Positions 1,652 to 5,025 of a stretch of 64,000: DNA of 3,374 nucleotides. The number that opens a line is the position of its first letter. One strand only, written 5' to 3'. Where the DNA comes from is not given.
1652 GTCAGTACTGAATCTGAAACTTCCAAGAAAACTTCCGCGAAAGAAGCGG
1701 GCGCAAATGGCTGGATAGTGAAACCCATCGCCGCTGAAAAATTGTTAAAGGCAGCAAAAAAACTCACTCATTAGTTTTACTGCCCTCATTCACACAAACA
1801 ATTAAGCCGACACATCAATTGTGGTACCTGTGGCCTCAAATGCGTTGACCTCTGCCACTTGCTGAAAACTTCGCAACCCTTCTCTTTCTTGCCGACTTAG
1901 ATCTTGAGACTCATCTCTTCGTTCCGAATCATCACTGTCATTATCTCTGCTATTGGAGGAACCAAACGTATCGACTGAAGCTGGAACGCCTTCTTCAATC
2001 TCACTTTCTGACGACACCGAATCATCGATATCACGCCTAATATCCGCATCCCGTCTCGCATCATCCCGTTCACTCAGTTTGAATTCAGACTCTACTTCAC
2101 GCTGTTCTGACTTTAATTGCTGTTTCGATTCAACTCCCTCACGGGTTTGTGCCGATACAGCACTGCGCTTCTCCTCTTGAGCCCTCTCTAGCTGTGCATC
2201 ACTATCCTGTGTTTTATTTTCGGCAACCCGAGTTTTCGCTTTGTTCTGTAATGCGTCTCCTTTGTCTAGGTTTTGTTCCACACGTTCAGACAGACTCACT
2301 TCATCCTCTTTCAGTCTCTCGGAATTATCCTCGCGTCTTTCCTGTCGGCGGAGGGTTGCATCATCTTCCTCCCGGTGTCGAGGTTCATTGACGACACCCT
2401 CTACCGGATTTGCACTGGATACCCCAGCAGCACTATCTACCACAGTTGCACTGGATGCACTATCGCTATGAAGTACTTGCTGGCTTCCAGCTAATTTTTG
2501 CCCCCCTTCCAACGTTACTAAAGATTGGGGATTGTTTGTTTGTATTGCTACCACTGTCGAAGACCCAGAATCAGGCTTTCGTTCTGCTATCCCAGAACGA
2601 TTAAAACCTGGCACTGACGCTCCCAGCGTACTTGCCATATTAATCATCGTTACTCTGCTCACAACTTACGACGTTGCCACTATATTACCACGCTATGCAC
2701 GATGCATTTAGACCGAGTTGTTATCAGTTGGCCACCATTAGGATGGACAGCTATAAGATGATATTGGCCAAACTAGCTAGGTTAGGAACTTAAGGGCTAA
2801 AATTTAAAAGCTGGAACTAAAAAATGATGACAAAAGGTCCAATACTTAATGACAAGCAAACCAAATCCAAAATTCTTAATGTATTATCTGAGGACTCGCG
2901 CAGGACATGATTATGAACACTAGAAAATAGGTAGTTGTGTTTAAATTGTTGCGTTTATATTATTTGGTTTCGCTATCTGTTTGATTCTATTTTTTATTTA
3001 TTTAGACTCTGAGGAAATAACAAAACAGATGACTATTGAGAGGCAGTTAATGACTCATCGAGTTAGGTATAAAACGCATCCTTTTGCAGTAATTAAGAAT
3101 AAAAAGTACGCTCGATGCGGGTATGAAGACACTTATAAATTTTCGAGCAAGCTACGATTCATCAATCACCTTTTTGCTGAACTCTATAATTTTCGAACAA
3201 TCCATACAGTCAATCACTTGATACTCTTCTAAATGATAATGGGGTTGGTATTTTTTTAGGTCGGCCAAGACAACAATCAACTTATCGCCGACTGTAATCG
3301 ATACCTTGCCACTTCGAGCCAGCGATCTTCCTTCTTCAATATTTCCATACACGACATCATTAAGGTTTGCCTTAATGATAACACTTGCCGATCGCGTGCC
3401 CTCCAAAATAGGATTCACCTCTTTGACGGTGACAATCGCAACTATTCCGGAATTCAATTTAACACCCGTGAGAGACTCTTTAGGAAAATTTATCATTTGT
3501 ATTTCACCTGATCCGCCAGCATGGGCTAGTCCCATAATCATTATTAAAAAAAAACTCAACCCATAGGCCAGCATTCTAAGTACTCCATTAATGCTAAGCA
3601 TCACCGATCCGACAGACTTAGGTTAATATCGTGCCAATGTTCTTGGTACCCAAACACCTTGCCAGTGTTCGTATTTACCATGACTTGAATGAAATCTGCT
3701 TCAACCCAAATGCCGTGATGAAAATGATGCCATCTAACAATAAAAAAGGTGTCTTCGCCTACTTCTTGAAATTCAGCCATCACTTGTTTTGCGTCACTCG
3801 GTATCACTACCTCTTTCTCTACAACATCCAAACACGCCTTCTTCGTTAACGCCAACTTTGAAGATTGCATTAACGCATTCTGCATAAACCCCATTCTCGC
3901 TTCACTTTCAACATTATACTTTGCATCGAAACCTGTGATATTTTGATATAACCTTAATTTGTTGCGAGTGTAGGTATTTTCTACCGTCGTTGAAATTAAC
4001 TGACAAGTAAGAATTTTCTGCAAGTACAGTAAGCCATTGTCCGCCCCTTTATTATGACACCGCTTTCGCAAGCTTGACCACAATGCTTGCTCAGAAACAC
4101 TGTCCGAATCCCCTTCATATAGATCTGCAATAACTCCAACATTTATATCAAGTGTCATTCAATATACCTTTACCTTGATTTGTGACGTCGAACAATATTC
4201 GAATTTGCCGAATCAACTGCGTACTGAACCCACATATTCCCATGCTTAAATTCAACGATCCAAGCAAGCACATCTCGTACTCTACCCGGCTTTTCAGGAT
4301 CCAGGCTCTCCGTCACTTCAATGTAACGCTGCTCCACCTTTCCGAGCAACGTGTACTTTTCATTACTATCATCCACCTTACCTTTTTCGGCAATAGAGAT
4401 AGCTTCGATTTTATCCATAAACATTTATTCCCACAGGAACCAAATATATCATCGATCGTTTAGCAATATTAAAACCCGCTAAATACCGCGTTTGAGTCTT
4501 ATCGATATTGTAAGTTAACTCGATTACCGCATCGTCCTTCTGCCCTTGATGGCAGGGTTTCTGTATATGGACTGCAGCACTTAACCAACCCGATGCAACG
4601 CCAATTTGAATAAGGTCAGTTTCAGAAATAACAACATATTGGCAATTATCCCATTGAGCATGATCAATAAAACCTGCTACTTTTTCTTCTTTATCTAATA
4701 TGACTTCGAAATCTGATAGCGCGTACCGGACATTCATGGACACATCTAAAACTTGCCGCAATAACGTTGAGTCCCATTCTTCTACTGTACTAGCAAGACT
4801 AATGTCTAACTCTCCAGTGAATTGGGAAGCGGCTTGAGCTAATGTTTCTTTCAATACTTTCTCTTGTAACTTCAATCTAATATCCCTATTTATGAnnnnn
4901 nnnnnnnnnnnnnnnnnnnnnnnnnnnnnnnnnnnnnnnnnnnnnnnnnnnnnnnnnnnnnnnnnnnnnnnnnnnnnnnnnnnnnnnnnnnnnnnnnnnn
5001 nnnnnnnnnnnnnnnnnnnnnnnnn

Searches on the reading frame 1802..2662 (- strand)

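Call 3: search_protein_families(library=pfam, proteins=[window:1802-2662:-], max_evalue=1)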
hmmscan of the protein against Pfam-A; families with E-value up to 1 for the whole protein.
window:1802-2662:- (286 aa): 0 families

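Call 6: search_protein_families(library=ncbifam, proteins=[window:1802-2662:-], max_evalue=1)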
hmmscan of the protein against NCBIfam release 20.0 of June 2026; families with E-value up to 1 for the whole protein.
window:1802-2662:- (286 aa): 2 families
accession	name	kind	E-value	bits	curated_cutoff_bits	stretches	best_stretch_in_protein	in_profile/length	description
NF045780.1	TrlF_fam_ATP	equivalog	0.11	11.2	350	1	104-276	595-767/944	TrlF family AAA-like ATPase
NF005423.0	PRK07003.1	equivalog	0.66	8.3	1260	1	53-207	364-516/831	DNA polymerase III subunit gamma/tau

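Call 7: search_protein_families(library=padloc, proteins=[window:1802-2662:-], max_evalue=1)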
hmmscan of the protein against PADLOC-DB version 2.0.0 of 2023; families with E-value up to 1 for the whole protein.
window:1802-2662:- (286 aa): 0 families

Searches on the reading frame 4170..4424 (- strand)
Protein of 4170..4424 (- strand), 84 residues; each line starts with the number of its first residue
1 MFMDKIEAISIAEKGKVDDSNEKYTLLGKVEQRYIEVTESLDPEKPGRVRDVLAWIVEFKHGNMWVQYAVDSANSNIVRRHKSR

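Call 3: search_protein_families(library=pfam, proteins=[window:4170-4424:-], max_evalue=1)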
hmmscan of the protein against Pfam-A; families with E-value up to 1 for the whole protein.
window:4170-4424:- (84 aa): 3 families
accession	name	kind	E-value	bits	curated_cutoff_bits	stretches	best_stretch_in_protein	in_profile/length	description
PF04717.18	Phage_base_V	-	0.052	14.3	23.8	1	37-74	5-41/75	Type VI secretion system/phage-baseplate injector OB domain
PF13468.12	Glyoxalase_3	-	0.12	12.9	25.1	1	31-77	45-90/176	Glyoxalase-like domain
PF04587.20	ADP_PFK_GK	-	0.16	11.1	27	1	43-79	129-166/430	ADP-specific Phosphofructokinase/Glucokinase conserved region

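Call 6: search_protein_families(library=ncbifam, proteins=[window:4170-4424:-], max_evalue=1)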
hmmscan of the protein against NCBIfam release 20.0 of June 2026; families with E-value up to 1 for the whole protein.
window:4170-4424:- (84 aa): 0 families

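Call 7: search_protein_families(library=padloc, proteins=[window:4170-4424:-], max_evalue=1)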
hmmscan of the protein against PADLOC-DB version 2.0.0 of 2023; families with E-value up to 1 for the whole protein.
window:4170-4424:- (84 aa): 0 families

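Call 46: search_protein_families(library=pfam, alignment_id=A4, max_evalue=1)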
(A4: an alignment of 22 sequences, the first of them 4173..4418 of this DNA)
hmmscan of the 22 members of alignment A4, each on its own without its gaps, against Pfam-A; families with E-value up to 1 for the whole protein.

A. member 1, window:4173-4418:- (82 aa): 3 families
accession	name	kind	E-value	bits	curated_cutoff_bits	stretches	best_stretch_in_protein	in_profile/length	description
PF04717.18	Phage_base_V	-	0.049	14.4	23.8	1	35-72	5-41/75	Type VI secretion system/phage-baseplate injector OB domain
PF13468.12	Glyoxalase_3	-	0.11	13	25.1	1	29-75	45-90/176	Glyoxalase-like domain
PF04587.20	ADP_PFK_GK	-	0.16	11.1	27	1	41-77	129-166/430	ADP-specific Phosphofructokinase/Glucokinase conserved region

B. families by the number of members that match (of 22 scanned): 9 families
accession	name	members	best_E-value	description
PF03413.25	PepSY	5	0.019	Peptidase propeptide and YPEB domain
PF08847.16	Crr6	4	0.063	Chlororespiratory reduction 6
PF08549.15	SWI-SNF_Ssr4_N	2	0.019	SWI/SNF and RSC complexes subunit Ssr4 N-terminal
PF13468.12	Glyoxalase_3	2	0.11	Glyoxalase-like domain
PF11612.13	T2SSJ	1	0.026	Type II secretion system (T2SS), protein J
PF15631.11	Imm-NTF2-2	1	0.037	NTF2 fold immunity protein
PF04717.18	Phage_base_V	1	0.049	Type VI secretion system/phage-baseplate injector OB domain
PF21120.3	MCM_WH_arc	1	0.14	Archaeal MCM, winged-helix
PF04587.20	ADP_PFK_GK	1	0.16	ADP-specific Phosphofructokinase/Glucokinase conserved region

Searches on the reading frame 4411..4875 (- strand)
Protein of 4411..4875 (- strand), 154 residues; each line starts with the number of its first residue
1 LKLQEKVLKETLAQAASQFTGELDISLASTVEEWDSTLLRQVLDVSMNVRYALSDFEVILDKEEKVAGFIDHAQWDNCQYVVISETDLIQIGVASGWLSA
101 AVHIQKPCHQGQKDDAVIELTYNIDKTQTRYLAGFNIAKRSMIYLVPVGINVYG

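Call 3: search_protein_families(library=pfam, proteins=[window:4411-4875:-], max_evalue=1)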
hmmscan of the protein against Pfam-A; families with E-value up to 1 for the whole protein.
window:4411-4875:- (154 aa): 0 families

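Call 6: search_protein_families(library=ncbifam, proteins=[window:4411-4875:-], max_evalue=1)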
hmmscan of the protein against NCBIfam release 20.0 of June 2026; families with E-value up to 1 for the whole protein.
window:4411-4875:- (154 aa): 1 family
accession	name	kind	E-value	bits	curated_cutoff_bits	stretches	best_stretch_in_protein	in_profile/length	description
NF000124.1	fos-Vibrio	exception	0.0058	16.8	250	1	49-86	8-45/132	FosG/FosC2-related fosfomycin resistance glutathione transferase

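Call 7: search_protein_families(library=padloc, proteins=[window:4411-4875:-], max_evalue=1)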
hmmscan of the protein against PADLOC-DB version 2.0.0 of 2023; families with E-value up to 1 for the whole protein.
window:4411-4875:- (154 aa): 0 families

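Call 47: search_protein_families(library=pfam, alignment_id=A3, max_evalue=1)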
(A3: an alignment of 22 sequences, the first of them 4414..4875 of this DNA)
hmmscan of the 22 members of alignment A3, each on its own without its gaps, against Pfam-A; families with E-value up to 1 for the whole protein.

A. member 1, window:4414-4875:- (154 aa): 0 families

B. families by the number of members that match (of 22 scanned): 7 families
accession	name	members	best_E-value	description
PF20561.3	DUF6771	1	0.016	Domain of unknown function (DUF6771)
PF24181.1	TPR_TTI1_C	1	0.1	TTI1 C-terminal TPR domain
PF16450.11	Prot_ATP_ID_OB_C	1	0.12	Proteasomal ATPase OB C-terminal domain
PF20582.4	UPF0758_N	1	0.15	UPF0758 N-terminal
PF17295.7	DUF5348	1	0.23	Domain of unknown function (DUF5348)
PF08578.15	DUF1765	1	0.23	Protein of unknown function (DUF1765)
PF05369.18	MtmB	1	0.24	Monomethylamine methyltransferase MtmB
